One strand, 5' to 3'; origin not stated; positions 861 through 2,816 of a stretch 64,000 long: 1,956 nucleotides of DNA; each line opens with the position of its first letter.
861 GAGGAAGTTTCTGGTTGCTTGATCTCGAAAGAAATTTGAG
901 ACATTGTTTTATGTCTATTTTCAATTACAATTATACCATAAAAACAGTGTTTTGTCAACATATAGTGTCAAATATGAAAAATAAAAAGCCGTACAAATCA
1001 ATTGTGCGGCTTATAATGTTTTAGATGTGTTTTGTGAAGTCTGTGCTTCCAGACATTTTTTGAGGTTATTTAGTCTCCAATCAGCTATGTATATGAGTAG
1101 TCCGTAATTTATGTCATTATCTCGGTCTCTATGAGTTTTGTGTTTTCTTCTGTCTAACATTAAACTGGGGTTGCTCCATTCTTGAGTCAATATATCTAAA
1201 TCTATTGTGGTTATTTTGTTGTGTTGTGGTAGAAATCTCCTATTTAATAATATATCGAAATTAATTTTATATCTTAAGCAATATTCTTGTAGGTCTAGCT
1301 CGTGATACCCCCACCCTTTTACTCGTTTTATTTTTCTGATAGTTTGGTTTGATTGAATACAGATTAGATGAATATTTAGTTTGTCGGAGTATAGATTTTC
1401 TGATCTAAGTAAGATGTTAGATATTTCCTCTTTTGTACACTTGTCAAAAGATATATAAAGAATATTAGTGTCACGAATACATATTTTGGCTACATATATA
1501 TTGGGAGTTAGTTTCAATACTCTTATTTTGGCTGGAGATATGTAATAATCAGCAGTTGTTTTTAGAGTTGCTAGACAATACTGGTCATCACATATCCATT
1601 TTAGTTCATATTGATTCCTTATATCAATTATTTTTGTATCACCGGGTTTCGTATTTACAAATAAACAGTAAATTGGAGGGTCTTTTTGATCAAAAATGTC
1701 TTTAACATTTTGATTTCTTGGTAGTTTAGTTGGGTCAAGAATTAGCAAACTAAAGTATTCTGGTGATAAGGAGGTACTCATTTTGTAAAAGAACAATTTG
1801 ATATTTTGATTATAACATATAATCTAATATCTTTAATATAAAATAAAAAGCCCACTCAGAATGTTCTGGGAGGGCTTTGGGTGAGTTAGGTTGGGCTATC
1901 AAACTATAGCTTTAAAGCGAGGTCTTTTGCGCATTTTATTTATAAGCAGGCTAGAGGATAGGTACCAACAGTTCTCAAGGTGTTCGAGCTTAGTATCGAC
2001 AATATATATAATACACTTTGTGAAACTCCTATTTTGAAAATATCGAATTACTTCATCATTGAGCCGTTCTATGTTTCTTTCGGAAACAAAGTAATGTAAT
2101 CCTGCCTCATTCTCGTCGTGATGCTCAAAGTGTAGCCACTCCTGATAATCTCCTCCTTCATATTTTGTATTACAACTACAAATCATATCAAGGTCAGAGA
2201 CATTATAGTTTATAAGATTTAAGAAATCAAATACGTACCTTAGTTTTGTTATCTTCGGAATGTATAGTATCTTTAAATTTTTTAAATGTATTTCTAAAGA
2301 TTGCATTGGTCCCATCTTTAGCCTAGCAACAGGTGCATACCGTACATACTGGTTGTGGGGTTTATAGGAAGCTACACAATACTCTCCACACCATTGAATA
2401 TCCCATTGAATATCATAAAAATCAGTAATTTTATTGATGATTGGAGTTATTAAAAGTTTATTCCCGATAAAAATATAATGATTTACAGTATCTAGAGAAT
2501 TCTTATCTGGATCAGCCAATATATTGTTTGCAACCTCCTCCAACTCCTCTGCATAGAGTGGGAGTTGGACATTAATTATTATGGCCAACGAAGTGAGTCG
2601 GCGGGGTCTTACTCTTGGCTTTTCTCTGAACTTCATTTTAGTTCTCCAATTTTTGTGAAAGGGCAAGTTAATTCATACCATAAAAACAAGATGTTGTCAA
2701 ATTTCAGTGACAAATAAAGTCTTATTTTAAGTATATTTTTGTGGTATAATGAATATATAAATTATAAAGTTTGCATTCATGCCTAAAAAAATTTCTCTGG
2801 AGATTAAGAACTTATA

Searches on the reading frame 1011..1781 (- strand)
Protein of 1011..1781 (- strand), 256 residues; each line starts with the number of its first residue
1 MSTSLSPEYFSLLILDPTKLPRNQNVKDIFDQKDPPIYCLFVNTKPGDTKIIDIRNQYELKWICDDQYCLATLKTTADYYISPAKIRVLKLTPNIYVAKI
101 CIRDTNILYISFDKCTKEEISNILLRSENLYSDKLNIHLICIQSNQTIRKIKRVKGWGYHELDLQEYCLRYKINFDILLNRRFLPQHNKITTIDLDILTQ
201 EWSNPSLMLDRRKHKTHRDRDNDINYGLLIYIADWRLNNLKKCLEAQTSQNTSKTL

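Call 11: find_encoding_contigs(protein=window:1011-1781:-, flank=6000, max_places=6)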
Protein window:1011-1781:- (256 aa): 6 contigs read that carry it; 4 places shown.
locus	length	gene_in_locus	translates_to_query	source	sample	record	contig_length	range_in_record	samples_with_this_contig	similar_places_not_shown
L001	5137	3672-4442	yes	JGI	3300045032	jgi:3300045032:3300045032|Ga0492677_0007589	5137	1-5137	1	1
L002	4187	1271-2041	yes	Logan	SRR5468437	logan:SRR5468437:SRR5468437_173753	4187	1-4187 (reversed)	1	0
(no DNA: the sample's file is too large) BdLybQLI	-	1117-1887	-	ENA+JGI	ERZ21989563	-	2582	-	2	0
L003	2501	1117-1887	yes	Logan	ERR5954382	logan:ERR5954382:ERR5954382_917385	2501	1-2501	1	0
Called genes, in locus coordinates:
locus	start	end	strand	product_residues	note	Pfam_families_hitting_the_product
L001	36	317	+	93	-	PF07866:DUF1653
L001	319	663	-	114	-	-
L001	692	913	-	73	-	-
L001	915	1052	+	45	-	-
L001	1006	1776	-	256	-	PF01061:ABC2_membrane, PF12698:ABC2_membrane_3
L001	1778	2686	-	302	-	PF00005:ABC_tran, PF13304:AAA_21 (weak)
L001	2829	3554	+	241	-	-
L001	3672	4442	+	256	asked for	-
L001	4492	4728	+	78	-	-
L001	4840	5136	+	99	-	?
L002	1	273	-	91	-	?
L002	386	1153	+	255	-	-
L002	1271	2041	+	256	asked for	-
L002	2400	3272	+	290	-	-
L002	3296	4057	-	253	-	PF00535:Glycos_transf_2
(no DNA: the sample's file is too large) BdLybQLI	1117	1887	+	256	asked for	-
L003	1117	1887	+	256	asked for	-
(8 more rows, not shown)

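Call 13: search_protein_families(library=pfam, proteins=[window:1011-1781:-], max_evalue=0.01)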
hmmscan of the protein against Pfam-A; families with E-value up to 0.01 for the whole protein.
window:1011-1781:- (256 aa): 0 families

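Call 24: find_homologous_proteins(query=L002:2400-3272:+, max_evalue=0.001)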
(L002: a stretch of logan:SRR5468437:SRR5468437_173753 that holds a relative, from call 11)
Query L002:2400-3272:+ (290 aa): 22 proteins with E <= 0.001 among 363 candidates.
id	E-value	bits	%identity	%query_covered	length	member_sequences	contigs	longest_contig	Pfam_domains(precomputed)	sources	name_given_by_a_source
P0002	1.3e-196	670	98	100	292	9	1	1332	-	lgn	-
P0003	5.3e-194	661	98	99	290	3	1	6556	-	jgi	jgi:hypothetical protein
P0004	3.3e-163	560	83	99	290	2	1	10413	-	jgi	jgi:hypothetical protein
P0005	1.1e-162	558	83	100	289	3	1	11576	-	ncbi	-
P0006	1.6e-151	521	79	98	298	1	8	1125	-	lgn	-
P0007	3.6e-126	438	64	100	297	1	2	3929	-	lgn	-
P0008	1.8e-105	370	57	100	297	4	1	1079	-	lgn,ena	-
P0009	8.4e-102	358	56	100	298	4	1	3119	-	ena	-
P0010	1.6e-99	351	56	100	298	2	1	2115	-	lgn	-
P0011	1.7e-98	347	56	99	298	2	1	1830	-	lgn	-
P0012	1.7e-95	338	56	96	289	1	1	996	-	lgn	-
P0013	4.8e-95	336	54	98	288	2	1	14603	-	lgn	-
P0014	9.4e-95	335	53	98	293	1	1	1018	PF03372.30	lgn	-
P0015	2.0e-94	334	55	96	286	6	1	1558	-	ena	-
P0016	2.5e-94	334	55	98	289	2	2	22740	-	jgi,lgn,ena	jgi:hypothetical protein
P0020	4.7e-92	326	54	95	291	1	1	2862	PF03372.30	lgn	-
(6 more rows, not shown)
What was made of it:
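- Closest known: Polymorphic peptide loci with conserved flanks and a replaced interior. Different: The flanking 256-aa and EEP-like genes are 98-100% identical at the protein level across allele classes (calls 11, 24).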

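Call 27: find_encoding_contigs(protein=P0004, flank=3000, max_places=3)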
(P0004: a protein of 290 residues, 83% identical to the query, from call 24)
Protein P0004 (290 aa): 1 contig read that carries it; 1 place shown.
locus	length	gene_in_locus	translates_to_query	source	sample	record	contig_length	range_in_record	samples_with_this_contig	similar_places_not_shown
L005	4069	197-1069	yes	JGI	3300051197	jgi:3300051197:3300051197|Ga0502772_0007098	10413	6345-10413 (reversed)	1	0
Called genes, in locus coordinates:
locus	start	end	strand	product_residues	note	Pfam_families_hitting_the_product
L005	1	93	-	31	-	?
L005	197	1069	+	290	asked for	-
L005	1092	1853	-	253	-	PF00535:Glycos_transf_2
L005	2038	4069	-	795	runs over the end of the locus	-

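Call 28: find_encoding_contigs(protein=P0005, flank=3000, max_places=3)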
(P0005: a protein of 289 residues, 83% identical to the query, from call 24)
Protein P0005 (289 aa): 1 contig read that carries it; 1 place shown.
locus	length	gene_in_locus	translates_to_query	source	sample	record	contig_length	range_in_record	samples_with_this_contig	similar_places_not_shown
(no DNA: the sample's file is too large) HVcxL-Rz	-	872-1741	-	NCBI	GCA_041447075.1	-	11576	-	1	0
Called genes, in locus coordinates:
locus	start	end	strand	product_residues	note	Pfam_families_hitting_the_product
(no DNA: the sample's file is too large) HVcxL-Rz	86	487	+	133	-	-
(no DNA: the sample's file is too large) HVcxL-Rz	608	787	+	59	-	-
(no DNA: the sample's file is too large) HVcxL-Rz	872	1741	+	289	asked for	-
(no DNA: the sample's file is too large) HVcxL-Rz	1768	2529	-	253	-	PF00535:Glycos_transf_2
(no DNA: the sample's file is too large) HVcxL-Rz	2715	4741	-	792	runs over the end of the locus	-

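Call 29: find_encoding_contigs(protein=P0007, flank=3000, max_places=3)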
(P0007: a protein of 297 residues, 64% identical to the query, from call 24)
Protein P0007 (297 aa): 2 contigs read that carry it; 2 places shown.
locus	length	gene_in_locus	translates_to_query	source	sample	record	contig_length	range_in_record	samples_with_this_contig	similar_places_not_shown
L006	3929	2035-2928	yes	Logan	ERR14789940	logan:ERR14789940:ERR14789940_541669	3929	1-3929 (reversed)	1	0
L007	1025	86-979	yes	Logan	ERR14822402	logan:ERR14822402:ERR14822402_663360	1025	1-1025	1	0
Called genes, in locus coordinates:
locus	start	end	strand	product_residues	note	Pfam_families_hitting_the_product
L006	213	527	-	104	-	-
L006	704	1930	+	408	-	PF01943:Polysacc_synt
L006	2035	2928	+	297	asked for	-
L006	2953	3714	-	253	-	PF00535:Glycos_transf_2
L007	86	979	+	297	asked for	-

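Call 30: find_encoding_contigs(protein=P0016, flank=3000, max_places=3)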
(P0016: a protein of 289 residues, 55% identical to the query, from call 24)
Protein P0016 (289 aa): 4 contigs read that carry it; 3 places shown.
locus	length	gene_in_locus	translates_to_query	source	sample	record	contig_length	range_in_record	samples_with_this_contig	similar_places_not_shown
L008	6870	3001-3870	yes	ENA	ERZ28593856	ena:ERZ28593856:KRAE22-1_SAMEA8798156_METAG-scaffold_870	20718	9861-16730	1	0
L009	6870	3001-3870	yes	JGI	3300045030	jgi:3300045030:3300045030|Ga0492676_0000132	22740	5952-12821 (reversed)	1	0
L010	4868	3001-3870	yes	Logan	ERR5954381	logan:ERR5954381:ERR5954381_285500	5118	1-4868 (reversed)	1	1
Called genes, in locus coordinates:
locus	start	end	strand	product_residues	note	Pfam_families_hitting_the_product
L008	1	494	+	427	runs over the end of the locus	PF01943:Polysacc_synt, PF13440:Polysacc_synt_3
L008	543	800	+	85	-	-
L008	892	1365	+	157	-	-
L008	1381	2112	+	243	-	-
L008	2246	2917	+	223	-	-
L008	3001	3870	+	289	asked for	-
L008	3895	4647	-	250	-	PF00535:Glycos_transf_2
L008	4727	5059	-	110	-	-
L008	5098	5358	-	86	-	-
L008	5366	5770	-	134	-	-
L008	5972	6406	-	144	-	-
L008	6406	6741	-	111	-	-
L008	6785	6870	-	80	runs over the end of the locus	-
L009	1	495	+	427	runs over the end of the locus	PF01943:Polysacc_synt, PF13440:Polysacc_synt_3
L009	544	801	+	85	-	-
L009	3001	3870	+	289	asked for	-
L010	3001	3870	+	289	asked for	-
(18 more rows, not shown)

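Call 33: find_related_loci(query=A3, collection=genome_contigs, flank=3000)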
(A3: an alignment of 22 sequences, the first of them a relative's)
Query A3 (290 aa) in genome_contigs; peptide patterns used: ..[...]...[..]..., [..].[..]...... (x = any residue, [..] = any of these).
23 stretches matched a pattern; 2 encode a relative of the query (tblastn E <= 1e-3); 2 distinct loci.
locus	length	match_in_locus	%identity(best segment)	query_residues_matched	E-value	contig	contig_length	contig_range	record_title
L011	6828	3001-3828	54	9-286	2e-99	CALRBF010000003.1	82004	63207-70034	MAG: Parcubacteria group bacterium isolate ZE-Oct18-75 genome assembly, contig: ZE-Oct18-C103, whole genome shotgun sequ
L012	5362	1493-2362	53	2-289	2e-98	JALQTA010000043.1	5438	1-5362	MAG: Candidatus Paceibacterota bacterium isolate BSH.5 NODE_43_length_5438_cov_3.376609, whole genome shotgun sequence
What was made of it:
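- Tried and rejected: The genome_contigs scan with the EEP alignment returned only 53-54% relatives without the unit (call 33).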

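Call 45: find_encoding_contigs(protein=P0003, flank=3000, max_places=4)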
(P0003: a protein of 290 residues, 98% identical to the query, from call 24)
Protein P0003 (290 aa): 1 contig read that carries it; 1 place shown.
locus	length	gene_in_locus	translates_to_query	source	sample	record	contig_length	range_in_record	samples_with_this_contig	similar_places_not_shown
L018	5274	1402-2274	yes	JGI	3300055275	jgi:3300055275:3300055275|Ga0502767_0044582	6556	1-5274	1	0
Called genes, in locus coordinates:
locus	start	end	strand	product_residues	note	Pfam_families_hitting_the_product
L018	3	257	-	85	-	?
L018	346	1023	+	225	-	-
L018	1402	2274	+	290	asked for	-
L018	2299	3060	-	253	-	PF00535:Glycos_transf_2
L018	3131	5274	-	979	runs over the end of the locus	-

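Call 65: search_protein_families(library=ncbifam, proteins=[L002:2400-3272:+, window:1011-1781:-], max_evalue=1)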
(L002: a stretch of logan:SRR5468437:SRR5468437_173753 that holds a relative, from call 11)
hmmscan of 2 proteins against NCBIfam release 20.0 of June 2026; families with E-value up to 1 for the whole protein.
L002:2400-3272:+ (290 aa): 1 family
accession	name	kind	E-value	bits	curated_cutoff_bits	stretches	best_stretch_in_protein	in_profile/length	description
NF001324.0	PRK00259.1-2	equivalog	0.23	11.9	187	1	222-270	107-153/181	septation protein A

window:1011-1781:- (256 aa): 0 families

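Call 66: search_protein_families(library=padloc, proteins=[L002:2400-3272:+, window:1011-1781:-], max_evalue=1)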
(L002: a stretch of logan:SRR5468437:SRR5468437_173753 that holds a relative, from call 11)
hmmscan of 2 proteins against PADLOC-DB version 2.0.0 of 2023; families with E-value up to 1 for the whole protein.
L002:2400-3272:+ (290 aa): 0 families

window:1011-1781:- (256 aa): 0 families

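Call 67: search_protein_families(library=pfam, proteins=[L002:2400-3272:+, window:1011-1781:-, P0014], max_evalue=10)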
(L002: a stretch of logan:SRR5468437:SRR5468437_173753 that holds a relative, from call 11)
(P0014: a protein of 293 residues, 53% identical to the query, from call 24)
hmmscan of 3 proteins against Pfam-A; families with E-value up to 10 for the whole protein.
L002:2400-3272:+ (290 aa): 0 families

window:1011-1781:- (256 aa): 0 families

P0014 (293 aa): 1 family
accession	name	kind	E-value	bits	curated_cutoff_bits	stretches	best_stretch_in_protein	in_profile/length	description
PF03372.29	Exo_endo_phos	-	9.4e-06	26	24.5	1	10-282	3-225/225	Endonuclease/Exonuclease/phosphatase family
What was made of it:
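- On EEP (endonuclease/exonuclease/phosphatase, PF03372) for the downstream gene: Homologue P0014 (53% identity) scores 26.0 against 24.5, and two homologues carry precomputed PF03372 (calls 24, 67).
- Checked: A 53%-identical homologue (P0014) passes the EEP model PF03372 at 26.0 bits against a cut-off of 24.5 (call 67).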

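Call 86: find_encoding_contigs(protein=P0006, flank=1500, max_places=10)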
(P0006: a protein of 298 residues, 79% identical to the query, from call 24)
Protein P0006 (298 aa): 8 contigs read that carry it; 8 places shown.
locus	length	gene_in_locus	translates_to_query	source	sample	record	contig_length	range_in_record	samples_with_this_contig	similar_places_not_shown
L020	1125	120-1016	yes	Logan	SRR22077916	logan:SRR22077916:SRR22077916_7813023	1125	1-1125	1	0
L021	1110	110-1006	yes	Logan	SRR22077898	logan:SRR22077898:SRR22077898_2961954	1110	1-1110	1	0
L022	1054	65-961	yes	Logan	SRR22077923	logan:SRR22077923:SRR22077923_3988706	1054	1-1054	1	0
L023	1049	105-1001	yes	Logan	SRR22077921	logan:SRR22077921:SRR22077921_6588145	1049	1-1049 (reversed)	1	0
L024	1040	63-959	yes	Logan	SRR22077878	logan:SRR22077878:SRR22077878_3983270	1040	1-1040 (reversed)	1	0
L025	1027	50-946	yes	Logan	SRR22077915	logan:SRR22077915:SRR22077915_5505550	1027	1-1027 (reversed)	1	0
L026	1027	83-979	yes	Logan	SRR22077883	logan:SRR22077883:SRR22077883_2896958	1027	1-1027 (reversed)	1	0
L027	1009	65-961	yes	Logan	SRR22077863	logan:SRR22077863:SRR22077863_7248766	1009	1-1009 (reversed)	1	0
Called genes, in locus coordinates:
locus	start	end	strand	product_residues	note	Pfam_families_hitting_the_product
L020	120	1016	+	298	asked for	-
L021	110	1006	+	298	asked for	-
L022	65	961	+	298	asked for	-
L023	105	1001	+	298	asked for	-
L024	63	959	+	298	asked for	-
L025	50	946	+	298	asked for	-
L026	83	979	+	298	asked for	-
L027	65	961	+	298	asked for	-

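Call 87: find_encoding_contigs(protein=P0002, flank=1500, max_places=10)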
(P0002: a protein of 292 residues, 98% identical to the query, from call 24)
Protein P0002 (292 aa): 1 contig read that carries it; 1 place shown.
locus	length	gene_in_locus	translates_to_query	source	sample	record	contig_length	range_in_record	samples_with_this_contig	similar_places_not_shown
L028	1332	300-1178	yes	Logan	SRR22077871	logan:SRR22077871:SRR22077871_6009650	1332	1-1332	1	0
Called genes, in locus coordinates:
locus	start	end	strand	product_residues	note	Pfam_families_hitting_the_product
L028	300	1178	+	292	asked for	-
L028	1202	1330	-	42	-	?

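Call 92: search_solved_structures(query=A3, max_evalue=1)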
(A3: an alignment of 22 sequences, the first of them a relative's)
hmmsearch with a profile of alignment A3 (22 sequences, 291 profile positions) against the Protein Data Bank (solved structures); distinct sequences matched with E-value up to 1: 1.
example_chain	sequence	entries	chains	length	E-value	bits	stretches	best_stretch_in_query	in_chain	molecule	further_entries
5ul2_A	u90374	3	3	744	0.29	13.3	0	76-179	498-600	OxsB protein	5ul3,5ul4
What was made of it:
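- Tried and rejected: The PDB profile search for the EEP-like family found nothing (call 92).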

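Call 93: search_solved_structures(query=window:1011-1781:-, max_evalue=1)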
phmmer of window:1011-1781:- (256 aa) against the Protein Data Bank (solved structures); distinct sequences matched with E-value up to 1: 0.

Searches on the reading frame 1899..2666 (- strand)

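Call 13: search_protein_families(library=pfam, proteins=[window:1899-2666:-], max_evalue=0.01)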
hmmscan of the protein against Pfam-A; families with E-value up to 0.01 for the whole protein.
window:1899-2666:- (255 aa): 0 families

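Call 65: search_protein_families(library=ncbifam, proteins=[window:1899-2666:-], max_evalue=1)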
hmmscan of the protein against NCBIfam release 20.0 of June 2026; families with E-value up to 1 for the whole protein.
window:1899-2666:- (255 aa): 1 family
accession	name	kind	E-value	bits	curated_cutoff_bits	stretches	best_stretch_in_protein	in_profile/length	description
NF008474.0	PRK11371.1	equivalog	0.065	13.3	217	1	190-224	64-98/138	hypothetical protein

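Call 66: search_protein_families(library=padloc, proteins=[window:1899-2666:-], max_evalue=1)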
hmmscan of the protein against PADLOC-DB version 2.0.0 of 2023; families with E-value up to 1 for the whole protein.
window:1899-2666:- (255 aa): 0 families

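Call 67: search_protein_families(library=pfam, proteins=[window:1899-2666:-], max_evalue=10)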
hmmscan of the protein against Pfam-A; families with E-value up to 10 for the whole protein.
window:1899-2666:- (255 aa): 0 families
